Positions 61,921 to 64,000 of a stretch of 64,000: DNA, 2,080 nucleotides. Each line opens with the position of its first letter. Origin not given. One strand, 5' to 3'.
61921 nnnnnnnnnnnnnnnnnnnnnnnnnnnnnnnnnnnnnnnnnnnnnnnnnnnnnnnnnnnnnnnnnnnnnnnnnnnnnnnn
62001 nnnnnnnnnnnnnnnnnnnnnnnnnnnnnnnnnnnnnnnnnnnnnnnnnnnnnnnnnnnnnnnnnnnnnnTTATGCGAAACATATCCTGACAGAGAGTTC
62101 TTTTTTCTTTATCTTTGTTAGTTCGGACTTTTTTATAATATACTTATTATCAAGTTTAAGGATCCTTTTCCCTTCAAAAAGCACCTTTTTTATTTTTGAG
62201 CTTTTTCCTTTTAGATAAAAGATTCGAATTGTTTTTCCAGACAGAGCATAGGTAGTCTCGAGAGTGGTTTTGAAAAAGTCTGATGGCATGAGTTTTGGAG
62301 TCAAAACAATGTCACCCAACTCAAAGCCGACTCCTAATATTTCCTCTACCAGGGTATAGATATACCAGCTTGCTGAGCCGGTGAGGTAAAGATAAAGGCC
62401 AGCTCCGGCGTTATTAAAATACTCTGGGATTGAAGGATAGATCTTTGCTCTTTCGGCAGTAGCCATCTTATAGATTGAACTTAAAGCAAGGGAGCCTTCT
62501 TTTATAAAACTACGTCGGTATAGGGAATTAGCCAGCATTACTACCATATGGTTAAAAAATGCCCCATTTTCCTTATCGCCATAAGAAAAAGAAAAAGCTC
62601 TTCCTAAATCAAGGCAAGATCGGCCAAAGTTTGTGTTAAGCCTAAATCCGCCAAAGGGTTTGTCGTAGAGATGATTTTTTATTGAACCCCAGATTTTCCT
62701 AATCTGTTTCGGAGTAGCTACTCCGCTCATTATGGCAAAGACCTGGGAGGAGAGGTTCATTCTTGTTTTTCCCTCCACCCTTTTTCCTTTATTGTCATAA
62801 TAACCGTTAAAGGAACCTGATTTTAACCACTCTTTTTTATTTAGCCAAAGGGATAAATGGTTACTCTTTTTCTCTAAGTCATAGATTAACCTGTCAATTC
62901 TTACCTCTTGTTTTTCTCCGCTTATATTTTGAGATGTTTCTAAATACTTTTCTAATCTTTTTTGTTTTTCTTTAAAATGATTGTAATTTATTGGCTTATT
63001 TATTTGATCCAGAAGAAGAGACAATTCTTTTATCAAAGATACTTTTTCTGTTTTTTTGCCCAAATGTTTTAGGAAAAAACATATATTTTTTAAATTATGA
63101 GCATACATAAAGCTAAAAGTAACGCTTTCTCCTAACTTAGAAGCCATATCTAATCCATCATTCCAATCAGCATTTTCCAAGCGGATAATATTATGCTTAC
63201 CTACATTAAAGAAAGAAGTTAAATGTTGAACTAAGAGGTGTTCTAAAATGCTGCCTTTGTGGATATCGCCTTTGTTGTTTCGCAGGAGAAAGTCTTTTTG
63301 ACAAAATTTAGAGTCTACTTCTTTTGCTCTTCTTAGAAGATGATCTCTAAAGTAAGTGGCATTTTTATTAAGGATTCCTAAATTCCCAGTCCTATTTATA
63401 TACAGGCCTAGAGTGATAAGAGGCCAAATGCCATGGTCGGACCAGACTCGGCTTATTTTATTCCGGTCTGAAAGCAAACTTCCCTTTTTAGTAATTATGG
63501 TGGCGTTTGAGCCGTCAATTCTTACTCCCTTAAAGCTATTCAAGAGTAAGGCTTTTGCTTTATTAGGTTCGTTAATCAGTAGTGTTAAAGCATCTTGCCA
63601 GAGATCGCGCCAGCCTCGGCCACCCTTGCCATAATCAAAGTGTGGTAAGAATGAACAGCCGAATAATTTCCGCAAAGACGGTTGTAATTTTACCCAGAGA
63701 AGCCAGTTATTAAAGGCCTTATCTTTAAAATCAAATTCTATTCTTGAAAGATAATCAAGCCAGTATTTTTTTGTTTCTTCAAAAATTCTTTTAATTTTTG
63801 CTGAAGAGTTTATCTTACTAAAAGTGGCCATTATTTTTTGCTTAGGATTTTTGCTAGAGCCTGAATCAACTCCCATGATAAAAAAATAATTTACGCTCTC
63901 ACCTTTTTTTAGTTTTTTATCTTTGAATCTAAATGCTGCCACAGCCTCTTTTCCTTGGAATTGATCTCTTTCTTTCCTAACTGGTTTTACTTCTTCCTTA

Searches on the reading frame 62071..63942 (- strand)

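Call 75: search_protein_families(library=pfam, proteins=[window:62071-63942:-], max_evalue=0.01)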
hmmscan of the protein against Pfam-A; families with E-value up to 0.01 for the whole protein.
window:62071-63942:- (623 aa): 1 family
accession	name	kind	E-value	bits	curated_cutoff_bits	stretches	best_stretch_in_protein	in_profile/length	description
PF17167.11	Glyco_hydro_94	-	2.7e-26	92.7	27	2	60-316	1-241/420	Glycosyl hydrolase 94 superfamily, catalytic domain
